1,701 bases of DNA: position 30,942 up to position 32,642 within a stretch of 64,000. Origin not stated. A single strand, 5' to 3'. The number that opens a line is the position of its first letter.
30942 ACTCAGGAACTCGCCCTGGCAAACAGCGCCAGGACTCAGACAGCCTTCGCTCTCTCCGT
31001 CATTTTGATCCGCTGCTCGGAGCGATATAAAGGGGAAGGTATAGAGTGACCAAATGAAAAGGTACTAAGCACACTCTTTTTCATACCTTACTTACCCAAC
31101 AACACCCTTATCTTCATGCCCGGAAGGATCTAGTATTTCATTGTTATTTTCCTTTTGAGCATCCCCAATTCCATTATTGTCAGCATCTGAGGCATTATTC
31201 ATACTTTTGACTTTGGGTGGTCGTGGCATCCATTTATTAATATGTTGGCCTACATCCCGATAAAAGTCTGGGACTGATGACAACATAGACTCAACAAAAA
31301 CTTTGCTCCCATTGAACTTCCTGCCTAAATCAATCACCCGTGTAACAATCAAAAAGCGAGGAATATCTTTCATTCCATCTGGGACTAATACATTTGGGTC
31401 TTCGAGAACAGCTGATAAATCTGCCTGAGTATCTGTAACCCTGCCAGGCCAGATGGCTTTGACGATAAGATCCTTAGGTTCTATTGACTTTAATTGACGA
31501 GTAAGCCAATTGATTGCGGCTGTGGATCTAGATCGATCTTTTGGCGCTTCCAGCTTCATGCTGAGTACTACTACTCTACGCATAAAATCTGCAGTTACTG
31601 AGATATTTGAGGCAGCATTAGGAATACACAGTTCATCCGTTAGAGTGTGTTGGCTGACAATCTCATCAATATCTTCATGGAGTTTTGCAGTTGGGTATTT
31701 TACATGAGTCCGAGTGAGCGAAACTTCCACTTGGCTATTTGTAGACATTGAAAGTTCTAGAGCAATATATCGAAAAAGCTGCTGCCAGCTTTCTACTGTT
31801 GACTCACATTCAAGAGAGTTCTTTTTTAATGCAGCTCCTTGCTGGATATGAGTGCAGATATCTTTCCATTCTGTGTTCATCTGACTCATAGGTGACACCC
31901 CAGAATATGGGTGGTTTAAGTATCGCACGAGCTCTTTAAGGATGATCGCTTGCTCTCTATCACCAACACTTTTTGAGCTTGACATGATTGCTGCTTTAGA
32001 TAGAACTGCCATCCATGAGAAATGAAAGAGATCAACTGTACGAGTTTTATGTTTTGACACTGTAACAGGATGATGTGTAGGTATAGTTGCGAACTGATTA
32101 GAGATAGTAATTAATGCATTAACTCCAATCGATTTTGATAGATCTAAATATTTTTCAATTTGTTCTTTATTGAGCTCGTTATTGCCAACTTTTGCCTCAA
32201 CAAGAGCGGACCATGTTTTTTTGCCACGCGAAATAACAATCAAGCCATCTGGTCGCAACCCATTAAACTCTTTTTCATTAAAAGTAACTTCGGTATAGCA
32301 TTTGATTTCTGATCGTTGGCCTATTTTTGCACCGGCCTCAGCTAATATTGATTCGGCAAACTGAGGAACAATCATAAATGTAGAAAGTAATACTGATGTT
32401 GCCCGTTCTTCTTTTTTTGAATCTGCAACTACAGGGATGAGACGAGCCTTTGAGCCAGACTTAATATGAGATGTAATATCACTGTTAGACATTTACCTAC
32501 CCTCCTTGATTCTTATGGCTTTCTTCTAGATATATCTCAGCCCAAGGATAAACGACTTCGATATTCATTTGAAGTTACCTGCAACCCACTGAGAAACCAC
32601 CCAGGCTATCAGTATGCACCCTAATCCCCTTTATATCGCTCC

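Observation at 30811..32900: AT-rich single-gene cassette (466-aa PD-(D/E)xK-like protein) bracketed by inverted repeats of about 230 and 280 bp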

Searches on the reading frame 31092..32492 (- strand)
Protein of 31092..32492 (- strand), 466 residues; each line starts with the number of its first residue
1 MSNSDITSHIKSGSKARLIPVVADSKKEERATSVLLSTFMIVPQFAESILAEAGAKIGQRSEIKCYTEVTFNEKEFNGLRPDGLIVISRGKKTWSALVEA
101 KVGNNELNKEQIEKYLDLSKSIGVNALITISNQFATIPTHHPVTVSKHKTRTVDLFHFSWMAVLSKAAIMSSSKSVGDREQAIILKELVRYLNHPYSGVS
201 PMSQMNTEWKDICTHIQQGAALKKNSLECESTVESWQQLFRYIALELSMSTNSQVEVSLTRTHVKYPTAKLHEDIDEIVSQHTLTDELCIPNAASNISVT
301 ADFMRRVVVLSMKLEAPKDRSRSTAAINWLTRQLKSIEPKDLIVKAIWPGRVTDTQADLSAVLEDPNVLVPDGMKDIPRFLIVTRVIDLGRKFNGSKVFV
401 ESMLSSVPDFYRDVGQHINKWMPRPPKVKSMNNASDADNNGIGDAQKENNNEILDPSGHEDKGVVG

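Call 9: search_protein_families(library=pfam, proteins=[window:31092-32492:-], max_evalue=1)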
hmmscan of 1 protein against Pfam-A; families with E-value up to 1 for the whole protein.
window:31092-32492:- (466 aa): 1 family
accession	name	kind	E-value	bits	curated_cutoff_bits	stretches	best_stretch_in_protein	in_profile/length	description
PF08774.17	VRR_NUC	-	0.098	13.2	23.8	1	36-123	21-106/116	VRR-NUC domain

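Call 10: search_protein_families(library=padloc, proteins=[window:31092-32492:-], max_evalue=1)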
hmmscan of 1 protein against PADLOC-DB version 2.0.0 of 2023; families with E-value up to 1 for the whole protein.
window:31092-32492:- (466 aa): 0 families

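Call 11: search_solved_structures(query=window:31092-32492:-, max_evalue=10)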
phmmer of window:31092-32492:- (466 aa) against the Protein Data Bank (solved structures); distinct sequences matched with E-value up to 10: 3.
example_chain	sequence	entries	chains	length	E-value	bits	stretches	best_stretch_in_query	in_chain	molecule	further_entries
7xwn_A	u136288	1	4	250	0.92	11.8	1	322-354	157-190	Short-chain dehydrogenase/reductase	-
7xwm_A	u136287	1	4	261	0.99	11.7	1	322-354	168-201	Short-chain dehydrogenase/reductase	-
3u4y_A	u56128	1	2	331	1.3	11.3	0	274-318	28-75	uncharacterized protein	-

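Call 12: find_homologous_proteins(query=window:31092-32492:-)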
Query window:31092-32492:- (466 aa): 1879 proteins with E <= 0.001 among 8000 candidates; the best 120 are listed.
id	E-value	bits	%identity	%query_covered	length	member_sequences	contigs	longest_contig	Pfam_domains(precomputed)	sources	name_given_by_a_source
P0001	0.0e+0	1035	100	100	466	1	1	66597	-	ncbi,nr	ncbi:MAG: hypothetical protein L3J28_02875 [Candidatus Polarisedimenticolaceae bacterium]|nr:hypothe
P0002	1.2e-211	722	72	96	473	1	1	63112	-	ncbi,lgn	-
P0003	2.8e-205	701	70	95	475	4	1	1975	-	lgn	-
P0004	1.6e-197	675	69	92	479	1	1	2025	-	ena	-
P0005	1.8e-197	675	68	95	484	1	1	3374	-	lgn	-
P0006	8.0e-197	673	64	100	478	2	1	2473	-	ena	-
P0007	6.2e-192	657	65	96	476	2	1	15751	-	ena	-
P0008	3.7e-191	654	64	98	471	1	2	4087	-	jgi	jgi:hypothetical protein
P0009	8.7e-191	653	65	95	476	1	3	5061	-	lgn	-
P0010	9.2e-191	653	65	96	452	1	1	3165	-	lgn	-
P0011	8.1e-189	646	68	88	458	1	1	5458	-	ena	-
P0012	9.7e-188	643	64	95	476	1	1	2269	-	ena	-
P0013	1.2e-187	642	63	97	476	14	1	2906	-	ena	-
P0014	1.0e-186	639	63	96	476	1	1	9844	-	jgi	jgi:hypothetical protein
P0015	1.8e-186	639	61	97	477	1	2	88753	-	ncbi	-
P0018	7.5e-186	637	64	97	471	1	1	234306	-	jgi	jgi:hypothetical protein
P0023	1.3e-182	626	63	95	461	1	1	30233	-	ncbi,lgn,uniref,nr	ncbi:hypothetical protein [Thiohalomonas denitrificans]|uniref:Stress response protein SCP2 n=1 Tax=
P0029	3.7e-179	614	61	96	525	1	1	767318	-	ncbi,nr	ncbi:MAG: hypothetical protein JAY94_03140 [Candidatus Thiodiazotropha endolucinida]|nr:hypothetical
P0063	5.3e-145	502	51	91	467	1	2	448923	-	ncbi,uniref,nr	ncbi:hypothetical protein [uncultured Pseudoteredinibacter sp.]|uniref:hypothetical protein n=1 Tax=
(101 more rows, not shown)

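Call 14: search_protein_families(library=ncbifam, proteins=[window:31092-32492:-], max_evalue=0.01)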
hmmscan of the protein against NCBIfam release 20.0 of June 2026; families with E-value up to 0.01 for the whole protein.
window:31092-32492:- (466 aa): 0 families

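Call 15: search_protein_families(library=phrogs, proteins=[window:31092-32492:-], max_evalue=1)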
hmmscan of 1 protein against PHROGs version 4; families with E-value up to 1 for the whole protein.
window:31092-32492:- (466 aa): 0 families

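Call 17: find_encoding_contigs(protein=P0002, flank=6000, max_places=2)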
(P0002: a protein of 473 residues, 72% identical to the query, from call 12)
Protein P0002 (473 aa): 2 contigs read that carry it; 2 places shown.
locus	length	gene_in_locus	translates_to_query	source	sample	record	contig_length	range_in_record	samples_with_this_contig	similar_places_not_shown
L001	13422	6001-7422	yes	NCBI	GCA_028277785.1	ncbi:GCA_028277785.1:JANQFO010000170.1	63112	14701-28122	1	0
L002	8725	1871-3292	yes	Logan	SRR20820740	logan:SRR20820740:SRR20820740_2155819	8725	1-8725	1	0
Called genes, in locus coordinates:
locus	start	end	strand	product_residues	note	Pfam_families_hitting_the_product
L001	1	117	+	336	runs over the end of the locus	PF01370:Epimerase, PF16363:GDP_Man_Dehyd (faint), PF08338:DUF1731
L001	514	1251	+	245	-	PF00106:adh_short, PF08659:KR, PF13561:adh_short_C2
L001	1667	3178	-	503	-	PF04248:NTP_transf_9, PF00211:Guanylate_cyc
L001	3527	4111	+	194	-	PF04307:YdjM (weak)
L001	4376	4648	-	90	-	PF13560:HTH_31, PF13443:HTH_26 (weak)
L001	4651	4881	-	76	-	PF02599:CsrA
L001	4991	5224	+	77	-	PF13560:HTH_31, PF01381:HTH_3, PF12844:HTH_19, PF13443:HTH_26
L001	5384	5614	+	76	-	PF13560:HTH_31, PF12844:HTH_19 (weak), PF13443:HTH_26 (weak), PF01381:HTH_3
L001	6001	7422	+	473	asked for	-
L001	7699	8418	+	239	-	-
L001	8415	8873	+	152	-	-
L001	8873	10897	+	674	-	-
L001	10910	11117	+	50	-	-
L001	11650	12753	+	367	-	-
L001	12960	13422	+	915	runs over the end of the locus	PF00270:DEAD, PF04851:ResIII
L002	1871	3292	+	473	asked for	-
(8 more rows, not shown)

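Call 18: find_encoding_contigs(protein=P0029, flank=6000, max_places=2)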
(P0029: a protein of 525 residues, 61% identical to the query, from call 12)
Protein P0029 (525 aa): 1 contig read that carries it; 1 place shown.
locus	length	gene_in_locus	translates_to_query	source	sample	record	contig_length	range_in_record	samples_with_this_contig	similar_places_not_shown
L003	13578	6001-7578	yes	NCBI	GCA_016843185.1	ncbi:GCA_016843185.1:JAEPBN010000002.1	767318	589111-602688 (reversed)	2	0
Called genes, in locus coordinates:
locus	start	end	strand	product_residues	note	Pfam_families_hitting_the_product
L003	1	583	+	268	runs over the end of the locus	PF16074:PilW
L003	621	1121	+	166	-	PF14341:PilX_N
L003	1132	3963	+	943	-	-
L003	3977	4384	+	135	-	PF07963:N_methyl, PF16732:ComP_DUS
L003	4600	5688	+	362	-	PF00890:FAD_binding_2, PF01266:DAO, PF01494:FAD_binding_3 (faint), PF03486:HI0933_like (faint), PF07992:Pyr_redox_2 (faint), PF13450:NAD_binding_8 (faint)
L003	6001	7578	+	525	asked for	-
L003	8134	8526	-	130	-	-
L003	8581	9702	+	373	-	PF06271:RDD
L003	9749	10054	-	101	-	-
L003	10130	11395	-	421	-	PF13356:Arm-DNA-bind_3, PF00589:Phage_integrase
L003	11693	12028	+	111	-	PF08850:DUF1820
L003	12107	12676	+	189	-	PF12796:Ank_2, PF13637:Ank_4, PF13857:Ank_5 (weak), PF13637:Ank_4, PF13857:Ank_5, PF00023:Ank, PF13606:Ank_3 (weak), PF12796:Ank_2, +1 more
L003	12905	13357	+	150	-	-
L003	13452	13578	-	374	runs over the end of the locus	PF00437:T2SSE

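Call 19: find_encoding_contigs(protein=P0018, flank=6000, max_places=2)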
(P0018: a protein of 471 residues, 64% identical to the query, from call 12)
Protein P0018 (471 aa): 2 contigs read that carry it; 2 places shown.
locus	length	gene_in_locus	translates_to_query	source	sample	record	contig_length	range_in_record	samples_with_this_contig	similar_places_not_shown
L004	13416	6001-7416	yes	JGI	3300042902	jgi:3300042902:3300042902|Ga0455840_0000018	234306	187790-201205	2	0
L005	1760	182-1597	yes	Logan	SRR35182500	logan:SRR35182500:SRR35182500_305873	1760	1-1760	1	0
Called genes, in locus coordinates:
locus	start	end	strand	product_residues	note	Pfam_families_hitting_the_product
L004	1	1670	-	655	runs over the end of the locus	-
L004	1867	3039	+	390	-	PF00817:IMS, PF11798:IMS_HHH (weak), PF11799:IMS_C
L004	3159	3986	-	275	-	-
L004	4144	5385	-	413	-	PF06245:DUF1015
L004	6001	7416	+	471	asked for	-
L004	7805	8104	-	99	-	PF05166:YcgL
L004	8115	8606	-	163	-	-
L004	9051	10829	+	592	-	PF02872:5_nucleotid_C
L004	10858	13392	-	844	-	PF00990:GGDEF, PF00563:EAL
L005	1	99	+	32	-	?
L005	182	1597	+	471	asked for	-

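Call 21: find_encoding_contigs(protein=P0023, flank=6000, max_places=2)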
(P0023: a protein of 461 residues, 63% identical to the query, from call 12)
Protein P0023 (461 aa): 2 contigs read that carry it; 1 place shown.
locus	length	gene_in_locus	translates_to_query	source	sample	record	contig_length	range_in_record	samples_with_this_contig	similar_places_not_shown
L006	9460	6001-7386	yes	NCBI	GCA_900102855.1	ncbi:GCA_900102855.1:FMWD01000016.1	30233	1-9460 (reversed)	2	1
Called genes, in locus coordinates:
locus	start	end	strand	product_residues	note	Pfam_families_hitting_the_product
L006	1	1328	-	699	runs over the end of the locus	PF08497:Radical_SAM_N, PF04055:Radical_SAM, PF11842:DUF3362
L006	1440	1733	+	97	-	-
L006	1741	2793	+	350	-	PF04371:PAD_porph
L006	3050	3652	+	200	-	-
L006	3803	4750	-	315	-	PF00582:Usp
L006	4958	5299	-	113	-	PF02254:TrkA_N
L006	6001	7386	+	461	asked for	-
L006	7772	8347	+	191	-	-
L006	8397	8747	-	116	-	-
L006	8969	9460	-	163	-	PF00665:rve, PF13683:rve_3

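Call 22: find_encoding_contigs(protein=P0015, flank=6000, max_places=2)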
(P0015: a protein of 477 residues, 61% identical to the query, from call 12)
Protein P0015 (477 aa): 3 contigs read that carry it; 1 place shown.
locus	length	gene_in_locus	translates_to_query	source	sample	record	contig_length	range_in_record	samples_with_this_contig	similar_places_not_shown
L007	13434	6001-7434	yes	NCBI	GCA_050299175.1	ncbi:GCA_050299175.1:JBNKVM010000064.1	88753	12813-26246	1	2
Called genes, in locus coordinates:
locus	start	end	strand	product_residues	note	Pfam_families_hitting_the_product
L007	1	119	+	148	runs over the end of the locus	PF09719:C_GCAxxG_C_C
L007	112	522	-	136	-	PF20791:Acyl-ACP_TE_C, PF01643:Acyl-ACP_TE, PF13279:4HBT_2, PF03061:4HBT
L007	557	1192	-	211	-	PF01810:LysE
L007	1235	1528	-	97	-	PF07045:DUF1330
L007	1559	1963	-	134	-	-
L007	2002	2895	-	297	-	PF12146:Hydrolase_4, PF00561:Abhydrolase_1, PF01738:DLH (weak), PF12697:Abhydrolase_6, PF20408:Abhydrolase_11 (faint), PF01764:Lipase_3 (faint)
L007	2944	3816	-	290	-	-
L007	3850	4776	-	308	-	PF00753:Lactamase_B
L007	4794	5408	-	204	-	PF01545:Cation_efflux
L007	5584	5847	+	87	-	-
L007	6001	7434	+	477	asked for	-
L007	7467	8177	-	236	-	PF00520:Ion_trans, PF07885:Ion_trans_2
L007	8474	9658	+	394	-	PF00149:Metallophos (weak)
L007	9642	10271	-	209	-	-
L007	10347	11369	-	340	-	PF03767:Acid_phosphat_B (weak)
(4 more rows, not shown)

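Call 23: find_encoding_contigs(protein=P0063, flank=6000, max_places=2)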
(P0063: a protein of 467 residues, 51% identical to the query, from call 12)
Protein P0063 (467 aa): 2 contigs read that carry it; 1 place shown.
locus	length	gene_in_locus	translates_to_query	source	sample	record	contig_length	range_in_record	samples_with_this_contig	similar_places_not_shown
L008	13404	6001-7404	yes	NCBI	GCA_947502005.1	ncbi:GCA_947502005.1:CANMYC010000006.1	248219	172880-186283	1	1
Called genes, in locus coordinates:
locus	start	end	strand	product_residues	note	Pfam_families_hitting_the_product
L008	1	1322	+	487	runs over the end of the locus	-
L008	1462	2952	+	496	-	PF01979:Amidohydro_1, PF07969:Amidohydro_3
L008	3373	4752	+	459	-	PF00313:CSD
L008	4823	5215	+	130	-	-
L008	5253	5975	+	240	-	-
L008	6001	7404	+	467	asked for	-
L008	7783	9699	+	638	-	PF00593:TonB_dep_Rec_b-barrel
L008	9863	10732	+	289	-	PF00892:EamA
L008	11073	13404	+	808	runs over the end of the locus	PF07715:Plug, PF00593:TonB_dep_Rec_b-barrel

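Call 25: search_protein_representatives(protein=window:31092-32492:-)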
Query: 466 residues. Proteins with E-value up to 0.001 (for the whole library): 1575; up to 1e-10: 1056; up to 1e-30: 468. The best 150 are listed.
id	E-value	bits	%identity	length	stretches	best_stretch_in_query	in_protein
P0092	2.0e-143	495.1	50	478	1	5-433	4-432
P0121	3.1e-128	445.0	49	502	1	9-435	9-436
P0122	5.3e-121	421.2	45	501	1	7-436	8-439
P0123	2.1e-118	412.6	46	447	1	7-429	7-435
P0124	5.1e-118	411.4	43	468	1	4-437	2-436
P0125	9.5e-116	403.9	44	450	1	12-440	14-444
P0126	8.1e-112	390.9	44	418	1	58-447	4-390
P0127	3.1e-110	385.7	41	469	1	6-447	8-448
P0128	5.7e-109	381.5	42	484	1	9-432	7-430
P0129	3.1e-108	379.1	41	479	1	7-441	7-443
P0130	2.3e-106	373.0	41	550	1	4-438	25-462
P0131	6.0e-106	371.6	41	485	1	6-436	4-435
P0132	4.7e-105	368.7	44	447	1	12-432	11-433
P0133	7.2e-105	368.0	42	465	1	13-431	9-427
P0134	1.4e-104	367.1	41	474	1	6-431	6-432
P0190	3.9e-82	293.1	34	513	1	6-433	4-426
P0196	5.6e-80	286.0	35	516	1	5-428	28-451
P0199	6.2e-80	285.9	37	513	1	18-430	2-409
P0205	2.5e-78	280.6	35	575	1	7-429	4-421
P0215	9.3e-76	272.1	34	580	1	10-429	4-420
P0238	3.5e-69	250.4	37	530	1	14-439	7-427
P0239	1.4e-68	248.5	33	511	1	7-460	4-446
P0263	8.3e-63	229.4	33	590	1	9-420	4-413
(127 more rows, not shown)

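Call 28: search_solved_structures(query=A2, max_evalue=10, show_alignments=2)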
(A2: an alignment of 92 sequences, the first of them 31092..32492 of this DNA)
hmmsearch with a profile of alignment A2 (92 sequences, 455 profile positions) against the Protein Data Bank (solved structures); distinct sequences matched with E-value up to 10: 5.
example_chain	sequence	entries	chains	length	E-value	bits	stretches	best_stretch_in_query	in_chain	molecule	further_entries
2bq8_X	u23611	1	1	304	1.6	10.5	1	315-349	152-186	TARTRATE-RESISTANT ACID PHOSPHATASE TYPE 5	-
1px5_A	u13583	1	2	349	1.6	10.5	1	187-261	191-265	2'-5'-oligoadenylate synthetase 1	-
1war_A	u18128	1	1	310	1.6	10.5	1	315-349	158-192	HUMAN PURPLE ACID PHOSPHATASE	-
4rwn_A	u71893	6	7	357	1.7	10.4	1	187-261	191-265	2'-5'-oligoadenylate synthase 1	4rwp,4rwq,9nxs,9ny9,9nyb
4rwo_A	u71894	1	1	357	1.8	10.3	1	187-261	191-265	2'-5'-oligoadenylate synthase 1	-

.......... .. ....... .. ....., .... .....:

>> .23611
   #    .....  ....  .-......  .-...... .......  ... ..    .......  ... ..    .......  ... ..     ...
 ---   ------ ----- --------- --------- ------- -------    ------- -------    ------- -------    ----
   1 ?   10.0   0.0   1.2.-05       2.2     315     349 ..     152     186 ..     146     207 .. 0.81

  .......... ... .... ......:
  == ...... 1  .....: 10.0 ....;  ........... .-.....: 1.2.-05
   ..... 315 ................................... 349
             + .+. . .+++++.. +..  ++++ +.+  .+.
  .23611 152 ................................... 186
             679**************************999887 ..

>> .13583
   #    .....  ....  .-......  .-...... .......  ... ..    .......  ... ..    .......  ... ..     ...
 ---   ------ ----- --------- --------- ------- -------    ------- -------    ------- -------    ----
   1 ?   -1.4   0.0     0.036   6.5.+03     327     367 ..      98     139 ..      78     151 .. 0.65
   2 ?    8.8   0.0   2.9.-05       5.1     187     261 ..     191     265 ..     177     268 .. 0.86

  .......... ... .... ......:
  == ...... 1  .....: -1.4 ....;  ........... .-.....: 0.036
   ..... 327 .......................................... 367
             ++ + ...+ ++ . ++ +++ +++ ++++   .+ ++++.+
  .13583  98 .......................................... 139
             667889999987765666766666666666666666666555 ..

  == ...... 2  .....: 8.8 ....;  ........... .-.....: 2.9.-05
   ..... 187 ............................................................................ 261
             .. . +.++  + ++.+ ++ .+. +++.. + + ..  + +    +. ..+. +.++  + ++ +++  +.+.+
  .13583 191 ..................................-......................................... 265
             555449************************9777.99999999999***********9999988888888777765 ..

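Call 29: search_protein_families(library=pfam, alignment_id=A2, max_evalue=0.1)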
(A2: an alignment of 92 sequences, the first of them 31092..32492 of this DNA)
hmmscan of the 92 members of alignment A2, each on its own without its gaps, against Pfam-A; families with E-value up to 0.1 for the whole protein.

A. member 1, window:31092-32492:- (466 aa): 1 family
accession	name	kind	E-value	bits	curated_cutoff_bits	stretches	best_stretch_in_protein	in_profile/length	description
PF08774.17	VRR_NUC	-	0.098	13.2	23.8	0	36-123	21-106/116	VRR-NUC domain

B. families by the number of members that match (of 92 scanned): 25 families
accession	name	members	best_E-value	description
PF08774.17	VRR_NUC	18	0.0012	VRR-NUC domain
PF14281.12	PDDEXK_4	4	0.0013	PD-(D/E)XK nuclease superfamily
PF08722.17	Tn7_TnsA-like_N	2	0.046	TnsA-like endonuclease N terminal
PF14237.11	GYF_2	1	3.1e-07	GYF domain 2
PF10456.14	BAR_3_WASP_bdg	1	0.0099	WASP-binding domain of Sorting nexin protein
PF10566.15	Glyco_hydro_97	1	0.015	Glycoside hydrolase 97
PF04921.20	XAP5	1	0.02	XAP5, circadian clock regulator C-terminal domain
PF06345.17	Drf_DAD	1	0.021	DRF Autoregulatory Domain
PF12296.13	HsbA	1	0.022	Hydrophobic surface binding protein A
PF04471.18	Mrr_cat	1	0.032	Restriction endonuclease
PF15649.12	Tox-REase-7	1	0.035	Restriction endonuclease fold toxin 7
PF19083.5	DUF5774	1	0.036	Family of unknown function (DUF5774)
PF00704.34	Glyco_hydro_18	1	0.037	Glycosyl hydrolases family 18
PF03460.22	NIR_SIR_ferr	1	0.044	Nitrite/Sulfite reductase ferredoxin-like half domain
PF11253.13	DUF3052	1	0.044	Protein of unknown function (DUF3052)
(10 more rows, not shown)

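Call 34: predict_structure(alignment_id=A2)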
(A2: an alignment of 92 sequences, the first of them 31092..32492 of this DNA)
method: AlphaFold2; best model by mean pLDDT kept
length: 466 residues; sequences in the alignment: 92
mean_pLDDT: 93.1   pTM: 0.85
mean pLDDT of the five models: 93.1, 92.8, 92.3, 92.3, 92.2
residues with pLDDT >= 90: 417; 70-90: 13; 50-70: 26; < 50: 10
segments of 3 or more residues with pLDDT < 50: 446-451
pLDDT, mean of each block of 10 residues (from residue 1): 81 97 96 98 97 96 98 95 97 97 96 98 98 91 96 97 94 92 97 95 96 98 97 95 94 95 94 98 98 98 98 98 98 96 98 98 98 98 98 98 98 98 95 65 48 56 50
secondary structure, 60 per line:
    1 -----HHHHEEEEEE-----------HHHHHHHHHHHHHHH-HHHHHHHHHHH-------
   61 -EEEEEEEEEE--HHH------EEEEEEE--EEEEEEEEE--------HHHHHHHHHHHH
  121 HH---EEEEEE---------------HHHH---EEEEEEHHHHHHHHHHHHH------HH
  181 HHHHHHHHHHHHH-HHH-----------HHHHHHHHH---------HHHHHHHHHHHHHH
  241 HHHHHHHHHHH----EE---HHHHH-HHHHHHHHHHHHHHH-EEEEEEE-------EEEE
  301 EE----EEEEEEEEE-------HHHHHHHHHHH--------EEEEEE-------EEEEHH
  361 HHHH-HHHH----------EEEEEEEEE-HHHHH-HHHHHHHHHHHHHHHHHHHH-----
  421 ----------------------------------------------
elements in order: H6-9 E10-15 H27-41 H43-53 E62-71 E83-89 E92-100 H109-122 E126-131 H147-150 E154-159 H160-172 H179-193 H209-217 H227-251 H261-265 H267-281 E283-289 E297-302 E307-315 H323-333 E342-347 E355-358 H359-364 H366-369 E380-388 H390-394 H396-415
